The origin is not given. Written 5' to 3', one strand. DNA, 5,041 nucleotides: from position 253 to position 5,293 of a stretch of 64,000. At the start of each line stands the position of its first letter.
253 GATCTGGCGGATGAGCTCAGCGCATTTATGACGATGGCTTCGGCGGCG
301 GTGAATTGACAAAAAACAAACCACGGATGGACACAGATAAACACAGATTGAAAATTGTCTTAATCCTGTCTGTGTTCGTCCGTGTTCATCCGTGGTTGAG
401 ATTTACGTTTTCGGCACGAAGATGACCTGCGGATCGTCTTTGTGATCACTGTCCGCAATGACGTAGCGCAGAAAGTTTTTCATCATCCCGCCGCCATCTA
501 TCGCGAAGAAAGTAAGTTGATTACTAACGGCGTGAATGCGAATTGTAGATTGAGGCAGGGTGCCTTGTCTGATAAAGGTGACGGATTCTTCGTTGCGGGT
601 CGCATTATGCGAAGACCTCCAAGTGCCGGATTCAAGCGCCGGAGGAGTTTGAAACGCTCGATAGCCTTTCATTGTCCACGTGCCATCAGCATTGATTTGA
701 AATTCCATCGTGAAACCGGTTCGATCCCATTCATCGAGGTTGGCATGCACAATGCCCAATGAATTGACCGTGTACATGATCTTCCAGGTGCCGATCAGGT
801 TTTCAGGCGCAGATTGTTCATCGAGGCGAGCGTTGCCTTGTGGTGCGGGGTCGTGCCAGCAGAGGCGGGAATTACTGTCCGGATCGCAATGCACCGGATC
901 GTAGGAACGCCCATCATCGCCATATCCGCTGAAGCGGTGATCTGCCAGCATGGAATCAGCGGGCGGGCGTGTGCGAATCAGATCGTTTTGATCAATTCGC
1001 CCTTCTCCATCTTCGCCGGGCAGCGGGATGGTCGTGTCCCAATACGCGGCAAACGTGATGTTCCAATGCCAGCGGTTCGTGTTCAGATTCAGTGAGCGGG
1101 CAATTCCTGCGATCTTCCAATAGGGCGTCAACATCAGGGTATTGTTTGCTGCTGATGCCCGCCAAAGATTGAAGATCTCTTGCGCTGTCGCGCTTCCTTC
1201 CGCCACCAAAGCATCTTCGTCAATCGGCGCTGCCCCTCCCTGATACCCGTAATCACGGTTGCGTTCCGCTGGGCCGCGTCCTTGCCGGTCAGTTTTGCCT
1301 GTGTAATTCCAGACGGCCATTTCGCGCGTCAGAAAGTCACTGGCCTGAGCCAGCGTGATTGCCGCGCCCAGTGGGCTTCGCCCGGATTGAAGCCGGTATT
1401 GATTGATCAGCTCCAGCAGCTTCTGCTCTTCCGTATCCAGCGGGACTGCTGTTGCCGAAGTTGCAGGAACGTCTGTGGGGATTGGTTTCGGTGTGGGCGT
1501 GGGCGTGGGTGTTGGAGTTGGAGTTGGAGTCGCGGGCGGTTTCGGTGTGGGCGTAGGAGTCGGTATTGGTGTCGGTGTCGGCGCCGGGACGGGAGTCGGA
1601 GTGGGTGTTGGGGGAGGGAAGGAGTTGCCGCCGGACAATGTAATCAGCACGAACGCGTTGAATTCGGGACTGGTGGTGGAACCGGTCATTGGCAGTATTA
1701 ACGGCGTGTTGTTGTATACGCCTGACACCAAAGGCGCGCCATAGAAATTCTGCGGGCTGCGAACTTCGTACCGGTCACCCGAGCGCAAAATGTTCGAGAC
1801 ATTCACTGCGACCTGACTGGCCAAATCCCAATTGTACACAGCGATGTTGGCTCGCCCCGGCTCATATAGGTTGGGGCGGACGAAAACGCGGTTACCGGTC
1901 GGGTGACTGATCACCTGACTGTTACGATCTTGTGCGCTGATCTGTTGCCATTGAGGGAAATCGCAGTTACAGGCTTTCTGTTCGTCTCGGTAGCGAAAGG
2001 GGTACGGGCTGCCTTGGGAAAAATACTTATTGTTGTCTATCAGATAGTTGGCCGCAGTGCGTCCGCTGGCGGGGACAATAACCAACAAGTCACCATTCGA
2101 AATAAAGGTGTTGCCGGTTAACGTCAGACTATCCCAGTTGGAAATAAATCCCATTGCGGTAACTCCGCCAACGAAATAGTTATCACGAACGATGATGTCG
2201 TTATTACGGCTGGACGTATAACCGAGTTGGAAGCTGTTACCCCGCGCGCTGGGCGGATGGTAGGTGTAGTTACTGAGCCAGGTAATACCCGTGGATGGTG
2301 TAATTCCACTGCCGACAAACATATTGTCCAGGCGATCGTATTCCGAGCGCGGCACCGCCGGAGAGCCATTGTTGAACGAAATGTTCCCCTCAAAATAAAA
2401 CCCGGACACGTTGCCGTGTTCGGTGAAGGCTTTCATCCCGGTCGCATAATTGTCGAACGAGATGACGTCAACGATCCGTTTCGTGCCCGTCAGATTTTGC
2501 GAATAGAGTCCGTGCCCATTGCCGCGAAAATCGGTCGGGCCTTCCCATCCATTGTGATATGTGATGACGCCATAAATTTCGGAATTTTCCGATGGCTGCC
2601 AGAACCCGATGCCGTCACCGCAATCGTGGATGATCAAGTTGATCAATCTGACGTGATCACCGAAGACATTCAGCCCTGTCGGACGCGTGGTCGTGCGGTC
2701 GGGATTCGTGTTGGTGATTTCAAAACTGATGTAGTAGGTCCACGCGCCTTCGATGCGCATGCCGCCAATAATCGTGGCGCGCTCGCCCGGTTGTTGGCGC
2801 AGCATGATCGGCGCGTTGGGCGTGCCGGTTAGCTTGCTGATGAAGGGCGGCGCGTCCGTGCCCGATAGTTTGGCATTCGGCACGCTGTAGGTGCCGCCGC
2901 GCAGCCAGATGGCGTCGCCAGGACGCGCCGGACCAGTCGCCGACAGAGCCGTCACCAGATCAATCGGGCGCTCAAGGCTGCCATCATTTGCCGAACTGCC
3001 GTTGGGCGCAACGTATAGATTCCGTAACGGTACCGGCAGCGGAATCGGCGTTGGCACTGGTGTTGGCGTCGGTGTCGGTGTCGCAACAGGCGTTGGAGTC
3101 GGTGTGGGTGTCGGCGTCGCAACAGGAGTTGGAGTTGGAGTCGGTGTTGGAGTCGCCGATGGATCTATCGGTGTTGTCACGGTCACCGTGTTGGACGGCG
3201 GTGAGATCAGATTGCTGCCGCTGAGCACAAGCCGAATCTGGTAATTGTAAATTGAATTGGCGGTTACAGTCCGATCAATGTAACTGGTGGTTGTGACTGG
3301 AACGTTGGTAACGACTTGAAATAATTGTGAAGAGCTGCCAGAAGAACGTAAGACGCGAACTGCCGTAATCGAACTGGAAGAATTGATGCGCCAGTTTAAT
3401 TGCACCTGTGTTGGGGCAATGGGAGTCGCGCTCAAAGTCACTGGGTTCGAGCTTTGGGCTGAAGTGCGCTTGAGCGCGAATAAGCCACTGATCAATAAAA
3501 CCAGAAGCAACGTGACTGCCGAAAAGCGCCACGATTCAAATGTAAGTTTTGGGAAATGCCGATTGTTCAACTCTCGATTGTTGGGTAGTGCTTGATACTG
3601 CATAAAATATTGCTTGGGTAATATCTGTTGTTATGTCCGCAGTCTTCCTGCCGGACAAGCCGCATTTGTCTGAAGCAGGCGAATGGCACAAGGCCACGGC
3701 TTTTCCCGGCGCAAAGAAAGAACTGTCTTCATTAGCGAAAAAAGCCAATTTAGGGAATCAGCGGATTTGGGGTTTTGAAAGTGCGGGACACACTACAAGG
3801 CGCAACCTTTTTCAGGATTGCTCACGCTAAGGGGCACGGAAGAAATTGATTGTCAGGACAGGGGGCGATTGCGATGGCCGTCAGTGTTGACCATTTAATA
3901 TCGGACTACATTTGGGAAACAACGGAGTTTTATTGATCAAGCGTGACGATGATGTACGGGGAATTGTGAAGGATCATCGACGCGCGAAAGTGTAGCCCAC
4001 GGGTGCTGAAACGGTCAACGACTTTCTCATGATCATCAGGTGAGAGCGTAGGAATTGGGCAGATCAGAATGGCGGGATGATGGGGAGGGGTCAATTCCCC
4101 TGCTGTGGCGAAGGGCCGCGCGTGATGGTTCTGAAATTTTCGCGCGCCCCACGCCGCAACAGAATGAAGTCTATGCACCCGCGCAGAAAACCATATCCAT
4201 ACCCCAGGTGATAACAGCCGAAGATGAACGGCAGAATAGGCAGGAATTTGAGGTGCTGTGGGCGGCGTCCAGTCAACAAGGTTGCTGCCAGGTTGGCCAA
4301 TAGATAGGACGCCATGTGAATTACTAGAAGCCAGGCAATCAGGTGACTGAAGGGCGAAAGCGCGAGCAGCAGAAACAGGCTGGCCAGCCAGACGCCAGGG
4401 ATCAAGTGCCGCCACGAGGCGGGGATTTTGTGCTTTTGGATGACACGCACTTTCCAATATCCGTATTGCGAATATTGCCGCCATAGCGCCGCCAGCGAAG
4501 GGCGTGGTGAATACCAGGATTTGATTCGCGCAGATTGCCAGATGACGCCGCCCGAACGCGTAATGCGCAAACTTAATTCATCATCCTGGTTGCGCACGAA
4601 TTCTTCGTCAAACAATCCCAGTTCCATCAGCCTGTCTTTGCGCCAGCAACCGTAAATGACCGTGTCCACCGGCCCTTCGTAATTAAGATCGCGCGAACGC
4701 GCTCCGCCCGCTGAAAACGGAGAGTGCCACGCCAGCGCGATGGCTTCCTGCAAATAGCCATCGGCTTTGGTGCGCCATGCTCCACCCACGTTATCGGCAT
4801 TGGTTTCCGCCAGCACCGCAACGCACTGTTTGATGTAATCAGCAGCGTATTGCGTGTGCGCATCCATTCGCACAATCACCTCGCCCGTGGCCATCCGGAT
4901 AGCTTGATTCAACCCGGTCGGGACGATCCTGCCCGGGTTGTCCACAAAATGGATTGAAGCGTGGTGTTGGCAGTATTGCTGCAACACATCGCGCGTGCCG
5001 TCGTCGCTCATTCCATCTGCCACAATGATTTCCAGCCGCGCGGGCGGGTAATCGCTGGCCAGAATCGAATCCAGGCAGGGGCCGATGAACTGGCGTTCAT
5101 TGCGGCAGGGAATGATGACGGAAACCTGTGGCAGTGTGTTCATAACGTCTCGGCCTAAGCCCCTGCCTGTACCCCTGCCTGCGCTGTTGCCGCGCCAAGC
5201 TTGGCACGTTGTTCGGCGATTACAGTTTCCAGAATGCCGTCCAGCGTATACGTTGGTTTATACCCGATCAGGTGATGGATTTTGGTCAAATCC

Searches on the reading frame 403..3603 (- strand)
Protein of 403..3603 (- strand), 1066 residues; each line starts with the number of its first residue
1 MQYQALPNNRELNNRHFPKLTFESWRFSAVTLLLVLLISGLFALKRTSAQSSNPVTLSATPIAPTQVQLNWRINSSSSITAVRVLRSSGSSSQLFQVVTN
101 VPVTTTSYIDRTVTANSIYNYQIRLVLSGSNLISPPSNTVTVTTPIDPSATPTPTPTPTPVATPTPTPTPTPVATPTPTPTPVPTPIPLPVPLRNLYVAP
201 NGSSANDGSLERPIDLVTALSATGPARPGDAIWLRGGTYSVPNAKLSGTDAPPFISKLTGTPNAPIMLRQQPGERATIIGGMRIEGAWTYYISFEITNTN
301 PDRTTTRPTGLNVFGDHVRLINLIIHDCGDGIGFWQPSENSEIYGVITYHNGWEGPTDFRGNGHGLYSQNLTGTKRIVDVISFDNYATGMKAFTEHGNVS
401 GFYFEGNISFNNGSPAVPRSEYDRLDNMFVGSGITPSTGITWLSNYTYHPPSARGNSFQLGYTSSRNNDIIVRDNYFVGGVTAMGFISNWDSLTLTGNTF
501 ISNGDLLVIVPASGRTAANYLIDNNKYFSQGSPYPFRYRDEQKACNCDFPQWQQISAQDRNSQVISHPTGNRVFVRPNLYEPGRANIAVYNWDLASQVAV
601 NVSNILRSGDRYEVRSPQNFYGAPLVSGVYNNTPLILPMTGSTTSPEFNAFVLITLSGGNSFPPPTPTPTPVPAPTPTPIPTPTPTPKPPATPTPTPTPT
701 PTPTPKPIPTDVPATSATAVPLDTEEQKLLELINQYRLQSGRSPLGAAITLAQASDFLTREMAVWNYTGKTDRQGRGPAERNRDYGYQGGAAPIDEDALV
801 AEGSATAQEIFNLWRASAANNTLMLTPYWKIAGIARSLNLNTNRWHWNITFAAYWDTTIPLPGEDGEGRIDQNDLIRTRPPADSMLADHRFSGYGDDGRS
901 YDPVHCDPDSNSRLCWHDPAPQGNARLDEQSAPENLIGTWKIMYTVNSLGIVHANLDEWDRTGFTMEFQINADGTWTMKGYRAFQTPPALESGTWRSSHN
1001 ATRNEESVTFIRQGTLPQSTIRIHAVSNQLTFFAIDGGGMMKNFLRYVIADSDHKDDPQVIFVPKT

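Call 9: search_protein_families(library=pfam, proteins=[window:403-3603:-], max_evalue=0.001)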
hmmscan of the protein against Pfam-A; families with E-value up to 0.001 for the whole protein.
window:403-3603:- (1066 aa): 1 family
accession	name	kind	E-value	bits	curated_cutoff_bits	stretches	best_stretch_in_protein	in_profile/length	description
PF00188.32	CAP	-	5e-05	24.6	21.1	1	730-842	1-108/117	Cysteine-rich secretory protein family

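Call 65: find_encoding_contigs(protein=window:403-3603:-, flank=10000, max_places=2)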
Protein window:403-3603:- (1066 aa): no gene with exactly this product is on record in the collection.

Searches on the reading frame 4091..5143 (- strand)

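Call 9: search_protein_families(library=pfam, proteins=[window:4091-5143:-], max_evalue=0.001)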
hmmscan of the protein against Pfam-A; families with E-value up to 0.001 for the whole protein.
window:4091-5143:- (350 aa): 2 families
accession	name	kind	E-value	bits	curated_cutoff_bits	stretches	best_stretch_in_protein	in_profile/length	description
PF00535.33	Glycos_transf_2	-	1.6e-27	96.9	23.3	1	8-138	1-130/168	Glycosyl transferase family 2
PF13641.12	Glyco_tranf_2_3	-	1.4e-16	61.6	27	1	5-219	1-219/230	Glycosyltransferase like family 2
